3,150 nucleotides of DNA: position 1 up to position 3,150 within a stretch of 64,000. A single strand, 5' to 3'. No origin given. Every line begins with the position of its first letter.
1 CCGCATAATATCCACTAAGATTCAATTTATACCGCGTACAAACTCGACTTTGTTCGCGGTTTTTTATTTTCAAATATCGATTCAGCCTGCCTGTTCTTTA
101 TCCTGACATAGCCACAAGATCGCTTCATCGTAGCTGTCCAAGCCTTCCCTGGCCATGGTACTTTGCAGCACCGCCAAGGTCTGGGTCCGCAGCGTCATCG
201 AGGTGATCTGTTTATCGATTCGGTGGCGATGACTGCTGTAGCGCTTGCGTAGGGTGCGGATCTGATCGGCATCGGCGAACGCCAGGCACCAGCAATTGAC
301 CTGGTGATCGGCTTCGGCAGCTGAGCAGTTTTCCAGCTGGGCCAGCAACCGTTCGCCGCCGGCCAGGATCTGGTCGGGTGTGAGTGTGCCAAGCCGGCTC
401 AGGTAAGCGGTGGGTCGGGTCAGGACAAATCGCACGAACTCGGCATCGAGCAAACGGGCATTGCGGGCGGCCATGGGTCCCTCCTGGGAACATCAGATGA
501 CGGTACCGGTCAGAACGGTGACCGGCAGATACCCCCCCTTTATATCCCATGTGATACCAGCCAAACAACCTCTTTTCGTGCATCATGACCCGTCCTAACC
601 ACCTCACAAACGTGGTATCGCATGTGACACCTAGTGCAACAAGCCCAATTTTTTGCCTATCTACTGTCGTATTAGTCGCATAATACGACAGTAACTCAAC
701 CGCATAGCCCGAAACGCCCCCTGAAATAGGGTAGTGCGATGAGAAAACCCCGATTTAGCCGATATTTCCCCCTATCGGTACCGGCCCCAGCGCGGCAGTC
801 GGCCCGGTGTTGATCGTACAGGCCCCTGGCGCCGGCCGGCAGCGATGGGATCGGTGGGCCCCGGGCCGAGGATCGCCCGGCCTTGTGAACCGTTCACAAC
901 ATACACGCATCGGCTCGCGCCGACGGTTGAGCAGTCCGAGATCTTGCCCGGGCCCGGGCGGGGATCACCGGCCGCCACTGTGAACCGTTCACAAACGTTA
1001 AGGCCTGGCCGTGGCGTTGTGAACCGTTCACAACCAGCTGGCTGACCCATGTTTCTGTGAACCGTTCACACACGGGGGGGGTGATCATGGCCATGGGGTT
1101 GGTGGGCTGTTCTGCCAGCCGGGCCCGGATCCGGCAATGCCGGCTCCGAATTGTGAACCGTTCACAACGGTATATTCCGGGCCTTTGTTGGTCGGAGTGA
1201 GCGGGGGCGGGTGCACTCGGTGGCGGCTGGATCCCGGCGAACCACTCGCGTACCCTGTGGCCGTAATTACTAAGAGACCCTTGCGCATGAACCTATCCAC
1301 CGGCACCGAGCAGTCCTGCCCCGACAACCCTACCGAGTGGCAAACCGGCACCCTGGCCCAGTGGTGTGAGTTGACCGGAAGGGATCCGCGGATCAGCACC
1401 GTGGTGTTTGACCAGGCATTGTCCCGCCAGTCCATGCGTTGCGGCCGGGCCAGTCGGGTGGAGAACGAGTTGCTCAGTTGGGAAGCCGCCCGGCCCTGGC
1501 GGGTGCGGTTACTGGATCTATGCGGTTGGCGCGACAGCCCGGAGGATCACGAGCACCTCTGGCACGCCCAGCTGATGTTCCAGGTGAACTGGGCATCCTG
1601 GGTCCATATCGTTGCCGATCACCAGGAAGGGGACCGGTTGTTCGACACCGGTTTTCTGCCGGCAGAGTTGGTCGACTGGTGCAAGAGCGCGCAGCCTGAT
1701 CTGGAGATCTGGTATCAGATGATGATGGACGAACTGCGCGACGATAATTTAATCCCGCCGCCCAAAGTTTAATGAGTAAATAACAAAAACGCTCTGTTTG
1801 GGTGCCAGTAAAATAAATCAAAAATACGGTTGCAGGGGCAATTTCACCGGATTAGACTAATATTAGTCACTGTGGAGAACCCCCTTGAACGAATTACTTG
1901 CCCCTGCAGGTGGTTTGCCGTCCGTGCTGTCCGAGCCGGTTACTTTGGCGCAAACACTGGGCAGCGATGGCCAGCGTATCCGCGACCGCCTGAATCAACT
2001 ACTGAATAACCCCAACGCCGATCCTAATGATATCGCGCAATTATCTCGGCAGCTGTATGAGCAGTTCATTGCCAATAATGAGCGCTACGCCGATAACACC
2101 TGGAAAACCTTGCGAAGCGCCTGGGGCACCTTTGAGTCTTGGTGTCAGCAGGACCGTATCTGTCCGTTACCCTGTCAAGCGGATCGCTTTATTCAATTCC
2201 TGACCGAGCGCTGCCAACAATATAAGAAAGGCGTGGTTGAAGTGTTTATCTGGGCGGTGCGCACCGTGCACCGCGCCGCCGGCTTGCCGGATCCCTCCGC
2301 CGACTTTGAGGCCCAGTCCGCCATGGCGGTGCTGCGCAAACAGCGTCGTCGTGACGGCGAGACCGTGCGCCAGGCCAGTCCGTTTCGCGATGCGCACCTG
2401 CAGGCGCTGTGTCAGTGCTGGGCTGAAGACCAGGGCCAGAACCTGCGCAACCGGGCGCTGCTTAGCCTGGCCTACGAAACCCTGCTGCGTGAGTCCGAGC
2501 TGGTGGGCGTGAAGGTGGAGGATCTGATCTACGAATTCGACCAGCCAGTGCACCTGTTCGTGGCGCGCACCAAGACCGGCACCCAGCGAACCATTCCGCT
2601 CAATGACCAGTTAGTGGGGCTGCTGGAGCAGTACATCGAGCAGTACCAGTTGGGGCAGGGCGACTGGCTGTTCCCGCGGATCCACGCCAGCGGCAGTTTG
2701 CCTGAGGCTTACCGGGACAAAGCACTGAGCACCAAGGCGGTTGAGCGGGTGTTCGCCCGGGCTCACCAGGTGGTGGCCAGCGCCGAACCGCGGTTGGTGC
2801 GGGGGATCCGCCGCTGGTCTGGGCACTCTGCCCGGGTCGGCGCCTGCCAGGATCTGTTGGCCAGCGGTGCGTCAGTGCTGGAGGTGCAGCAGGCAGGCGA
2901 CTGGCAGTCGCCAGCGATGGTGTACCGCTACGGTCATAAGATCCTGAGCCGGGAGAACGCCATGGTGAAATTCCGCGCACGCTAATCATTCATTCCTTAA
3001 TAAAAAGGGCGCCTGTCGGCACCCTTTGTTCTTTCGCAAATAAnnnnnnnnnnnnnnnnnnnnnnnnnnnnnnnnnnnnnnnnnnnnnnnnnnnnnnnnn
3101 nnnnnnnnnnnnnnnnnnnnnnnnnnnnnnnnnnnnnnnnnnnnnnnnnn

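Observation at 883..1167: Array of five near-identical 15-17 bp palindromes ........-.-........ in a 285-bp non-coding stretch upstream of a tyrosine recombinase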

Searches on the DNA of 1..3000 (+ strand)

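Call 6: search_dna_similar(query=window:1-3000:+, collection=plasmids, mode=near)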
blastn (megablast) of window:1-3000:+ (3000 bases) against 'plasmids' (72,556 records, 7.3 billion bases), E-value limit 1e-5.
No match.

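Call 94: search_rna_families(source=window, start=400, end=1900, threshold=evalue, max_evalue=1)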
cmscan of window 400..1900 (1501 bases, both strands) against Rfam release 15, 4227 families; matches with E-value up to 1: 0.
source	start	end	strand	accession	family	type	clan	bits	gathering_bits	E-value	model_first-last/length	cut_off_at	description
